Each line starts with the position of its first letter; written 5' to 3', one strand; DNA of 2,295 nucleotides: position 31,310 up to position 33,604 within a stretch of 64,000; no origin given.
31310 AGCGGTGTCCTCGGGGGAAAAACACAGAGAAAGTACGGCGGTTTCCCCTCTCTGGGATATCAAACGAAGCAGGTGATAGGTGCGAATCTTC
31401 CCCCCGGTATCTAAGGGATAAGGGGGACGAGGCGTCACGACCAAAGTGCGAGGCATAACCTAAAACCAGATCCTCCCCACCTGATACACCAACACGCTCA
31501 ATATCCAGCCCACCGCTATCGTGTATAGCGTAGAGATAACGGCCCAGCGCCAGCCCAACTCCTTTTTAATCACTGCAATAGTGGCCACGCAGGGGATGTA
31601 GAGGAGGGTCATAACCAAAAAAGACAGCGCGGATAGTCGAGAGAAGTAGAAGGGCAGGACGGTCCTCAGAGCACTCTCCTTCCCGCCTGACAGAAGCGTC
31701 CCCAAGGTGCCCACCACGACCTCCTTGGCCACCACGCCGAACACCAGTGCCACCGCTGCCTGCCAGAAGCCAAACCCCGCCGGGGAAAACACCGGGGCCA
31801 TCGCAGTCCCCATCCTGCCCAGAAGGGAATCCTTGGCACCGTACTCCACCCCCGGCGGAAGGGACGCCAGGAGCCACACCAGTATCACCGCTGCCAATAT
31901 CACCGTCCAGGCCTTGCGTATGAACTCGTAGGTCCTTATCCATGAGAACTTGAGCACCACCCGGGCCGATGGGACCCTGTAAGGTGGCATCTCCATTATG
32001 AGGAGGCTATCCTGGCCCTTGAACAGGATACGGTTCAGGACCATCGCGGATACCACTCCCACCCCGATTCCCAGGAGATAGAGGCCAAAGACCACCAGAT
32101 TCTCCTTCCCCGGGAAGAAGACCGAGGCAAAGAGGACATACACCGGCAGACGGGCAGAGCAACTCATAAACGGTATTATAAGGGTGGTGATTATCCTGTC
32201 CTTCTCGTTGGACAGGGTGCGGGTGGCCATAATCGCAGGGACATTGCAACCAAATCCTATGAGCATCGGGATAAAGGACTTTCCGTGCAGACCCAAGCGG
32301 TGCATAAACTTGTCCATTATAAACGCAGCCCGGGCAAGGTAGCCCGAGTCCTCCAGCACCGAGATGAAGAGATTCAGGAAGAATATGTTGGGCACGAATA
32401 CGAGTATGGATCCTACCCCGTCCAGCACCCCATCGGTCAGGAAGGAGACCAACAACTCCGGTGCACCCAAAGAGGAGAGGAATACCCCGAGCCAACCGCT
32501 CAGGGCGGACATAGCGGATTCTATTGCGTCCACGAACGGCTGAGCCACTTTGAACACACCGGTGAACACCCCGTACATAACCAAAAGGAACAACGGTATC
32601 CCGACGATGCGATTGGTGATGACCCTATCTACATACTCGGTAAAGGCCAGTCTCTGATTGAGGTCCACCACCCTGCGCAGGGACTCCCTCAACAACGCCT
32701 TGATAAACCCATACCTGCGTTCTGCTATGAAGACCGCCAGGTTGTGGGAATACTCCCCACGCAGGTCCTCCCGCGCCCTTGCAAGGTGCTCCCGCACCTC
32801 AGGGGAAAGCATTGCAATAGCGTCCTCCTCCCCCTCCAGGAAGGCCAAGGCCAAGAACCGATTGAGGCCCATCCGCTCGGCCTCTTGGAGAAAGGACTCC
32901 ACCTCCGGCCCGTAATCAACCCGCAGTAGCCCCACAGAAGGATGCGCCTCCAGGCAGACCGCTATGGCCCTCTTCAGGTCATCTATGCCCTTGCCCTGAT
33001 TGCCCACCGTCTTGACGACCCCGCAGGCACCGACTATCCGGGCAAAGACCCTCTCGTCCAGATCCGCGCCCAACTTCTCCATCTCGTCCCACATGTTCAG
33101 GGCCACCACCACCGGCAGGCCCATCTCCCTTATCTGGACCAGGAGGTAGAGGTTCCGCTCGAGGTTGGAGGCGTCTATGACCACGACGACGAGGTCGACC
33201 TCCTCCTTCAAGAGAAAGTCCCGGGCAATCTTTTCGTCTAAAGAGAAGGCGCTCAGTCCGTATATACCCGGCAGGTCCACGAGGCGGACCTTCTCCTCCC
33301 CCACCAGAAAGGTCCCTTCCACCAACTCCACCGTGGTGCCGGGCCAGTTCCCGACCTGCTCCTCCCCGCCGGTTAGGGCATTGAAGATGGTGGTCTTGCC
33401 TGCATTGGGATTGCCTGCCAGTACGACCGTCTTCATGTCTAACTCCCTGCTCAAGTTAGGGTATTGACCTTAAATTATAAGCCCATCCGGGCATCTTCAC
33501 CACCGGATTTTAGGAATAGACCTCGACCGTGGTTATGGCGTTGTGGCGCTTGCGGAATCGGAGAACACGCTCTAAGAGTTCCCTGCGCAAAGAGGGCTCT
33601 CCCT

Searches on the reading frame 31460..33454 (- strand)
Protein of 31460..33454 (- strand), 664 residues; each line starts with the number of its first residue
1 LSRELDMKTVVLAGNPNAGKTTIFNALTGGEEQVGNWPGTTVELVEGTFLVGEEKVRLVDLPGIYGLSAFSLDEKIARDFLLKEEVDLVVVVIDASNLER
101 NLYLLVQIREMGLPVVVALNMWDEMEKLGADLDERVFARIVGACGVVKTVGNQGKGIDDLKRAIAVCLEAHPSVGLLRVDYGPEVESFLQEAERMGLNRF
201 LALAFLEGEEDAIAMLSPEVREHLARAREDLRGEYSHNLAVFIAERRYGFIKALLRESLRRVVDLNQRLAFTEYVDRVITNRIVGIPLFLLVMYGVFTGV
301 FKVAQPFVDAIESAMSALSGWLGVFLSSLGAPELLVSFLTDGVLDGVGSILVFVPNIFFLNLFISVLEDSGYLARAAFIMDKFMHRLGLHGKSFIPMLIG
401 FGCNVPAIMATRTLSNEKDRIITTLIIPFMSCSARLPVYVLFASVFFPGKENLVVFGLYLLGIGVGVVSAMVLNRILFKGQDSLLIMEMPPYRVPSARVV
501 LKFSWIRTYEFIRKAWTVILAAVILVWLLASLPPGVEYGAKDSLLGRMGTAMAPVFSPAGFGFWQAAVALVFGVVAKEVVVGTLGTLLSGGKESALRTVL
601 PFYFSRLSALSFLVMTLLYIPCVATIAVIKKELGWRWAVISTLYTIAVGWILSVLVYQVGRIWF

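Call 3: search_protein_families(library=pfam, proteins=[window:31460-33454:-], max_evalue=1)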
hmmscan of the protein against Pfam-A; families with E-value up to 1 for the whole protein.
window:31460-33454:- (664 aa): 11 families
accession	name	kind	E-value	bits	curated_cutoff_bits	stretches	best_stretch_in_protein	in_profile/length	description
PF02421.24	FeoB_N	-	2.2e-58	196.7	27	1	9-164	2-156/156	Ferrous iron transport protein B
PF07670.19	Gate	-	3.7e-41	140.2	29.6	2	351-443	2-101/104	Nucleoside recognition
PF01926.29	MMR_HSR1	-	2.7e-22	79.5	21.9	1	9-120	1-112/113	50S ribosome-binding GTPase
PF07664.17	FeoB_C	-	1.4e-18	66.8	26.6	1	455-507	1-54/54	Ferrous iron transport protein B C terminus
PF17910.6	FeoB_Cyto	-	3.7e-11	43.7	23.4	1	184-259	11-89/90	FeoB cytosolic helical domain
PF09439.16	SRPRB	-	5.8e-05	23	25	1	8-101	4-88/178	Signal recognition particle receptor beta subunit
PF00009.33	GTP_EFTU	-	0.0014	18.7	26.5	1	39-164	54-182/188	Elongation factor Tu GTP binding domain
PF03193.22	RsgA_GTPase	-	0.0018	18.6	30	1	3-32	102-131/174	RsgA GTPase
PF00350.29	Dynamin_N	-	0.054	14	27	0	10-31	1-22/168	Dynamin family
PF05366.16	Sarcolipin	-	0.18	12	26.4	1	516-529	12-25/31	Sarcolipin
PF04548.22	AIG1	-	0.27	11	27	1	9-99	2-97/212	AIG1 family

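Call 4: search_protein_families(library=ncbifam, proteins=[window:31460-33454:-], max_evalue=1)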
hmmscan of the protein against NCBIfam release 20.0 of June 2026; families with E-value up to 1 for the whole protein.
window:31460-33454:- (664 aa): 23 families
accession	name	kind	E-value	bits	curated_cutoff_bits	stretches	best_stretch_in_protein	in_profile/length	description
TIGR00437.1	feoB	equivalog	1e-188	628.8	315.65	1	14-632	1-594/594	ferrous iron transport protein B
NF007105.0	PRK09554.1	equivalog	1.8e-151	505.9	683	2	8-589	4-593/772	Fe(2+) transporter permease subunit FeoB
TIGR03594.1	GTPase_EngA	equivalog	2.4e-14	53.2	306.7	1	9-167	177-345/432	ribosome biogenesis GTPase Der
TIGR00231.1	small_GTP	domain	3.1e-13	49.8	42.5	1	9-160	5-158/164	GTP-binding protein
NF000908.1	PRK00089.1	equivalog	6.6e-13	48.6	237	1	9-172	5-171/291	GTPase Era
TIGR00436.1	era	equivalog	2.2e-11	43.6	116.25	1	10-170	3-165/270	GTPase Era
TIGR00450.1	mnmE_trmE_thdF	equivalog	4.9e-11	42.4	252.6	1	9-125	211-329/446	tRNA uridine-5-carboxymethylaminomethyl(34) synthesis GTPase MnmE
TIGR03918.1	GTP_HydF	equivalog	4.9e-11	42.1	325.55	1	7-169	7-168/392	[FeFe] hydrogenase H-cluster maturation GTPase HydF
TIGR03598.1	GTPase_YsxC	equivalog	6.8e-10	38.9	124.45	1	6-137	17-154/186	ribosome biogenesis GTP-binding protein YihA/YsxC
NF003661.0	PRK05291.1-3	equivalog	2e-09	37.3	380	1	9-164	218-366/448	tRNA uridine-5-carboxymethylaminomethyl(34) synthesis GTPase MnmE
NF002828.0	PRK03003.1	equivalog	3e-09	36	631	1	8-127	214-339/477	ribosome biogenesis GTPase Der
NF007071.0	PRK09518.1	equivalog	4.5e-09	35.4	953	1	7-170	444-616/706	bifunctional cytidylate kinase/GTPase Der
NF003255.0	PRK04213.1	equivalog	2.8e-08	33.3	164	1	6-68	8-66/204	GTP-binding protein EngB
NF007171.0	PRK09602.1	subfamily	1.1e-06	27.7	387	1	7-49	2-44/397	YchF-related putative GTPase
TIGR02729.1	Obg_CgtA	equivalog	5.7e-06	25.6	280.25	1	9-100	159-250/329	Obg family GTPase CgtA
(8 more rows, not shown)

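Call 33: search_solved_structures(query=window:31460-33454:-, max_evalue=1e-20)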
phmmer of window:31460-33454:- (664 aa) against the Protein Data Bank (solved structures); distinct sequences matched with E-value up to 1e-20: 28.
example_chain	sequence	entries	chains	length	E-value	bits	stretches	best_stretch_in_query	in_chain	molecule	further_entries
3k53_A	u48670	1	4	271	1.3e-45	159.3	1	7-257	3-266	Ferrous iron transport protein b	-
3hyr_A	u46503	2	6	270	1.1e-44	156.1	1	9-254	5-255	Ferrous iron transport protein B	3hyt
3i8s_A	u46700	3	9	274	1.2e-44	156.1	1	9-254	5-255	Ferrous iron transport protein B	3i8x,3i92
5fh9_A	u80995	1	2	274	1.2e-44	156.1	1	9-254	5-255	Ferrous iron transport protein B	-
4q00_A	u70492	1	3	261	1.2e-44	156.1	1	9-254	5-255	Ferrous iron transport protein B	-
4q5i_A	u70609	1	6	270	2.2e-44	155.2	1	9-254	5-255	Ferrous iron transport protein B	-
2wjg_A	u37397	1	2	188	6.5e-44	153.7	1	9-176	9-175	FERROUS IRON TRANSPORT PROTEIN B HOMOLOG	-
2wjj_A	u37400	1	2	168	3.1e-43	151.4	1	10-168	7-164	FERROUS IRON TRANSPORT PROTEIN B HOMOLOG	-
2wjh_A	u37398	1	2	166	3.8e-43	151.1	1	10-168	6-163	FERROUS IRON TRANSPORT PROTEIN B HOMOLOG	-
2wji_A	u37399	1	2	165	4e-43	151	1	10-168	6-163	FERROUS IRON TRANSPORT PROTEIN B HOMOLOG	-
3a1s_A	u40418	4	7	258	4.9e-43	150.8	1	5-253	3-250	Iron(II) transport protein B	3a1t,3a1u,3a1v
2wia_A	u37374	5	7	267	8.9e-43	149.9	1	8-254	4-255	FERROUS IRON TRANSPORT PROTEIN B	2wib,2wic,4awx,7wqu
4r98_A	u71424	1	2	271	1.7e-41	145.6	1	9-254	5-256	Ferrous iron transport protein B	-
3a1w_A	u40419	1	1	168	1.2e-38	136.2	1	5-165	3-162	Iron(II) transport protein B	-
3iby_A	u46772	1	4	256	1.1e-37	133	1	10-181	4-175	Ferrous iron transport protein B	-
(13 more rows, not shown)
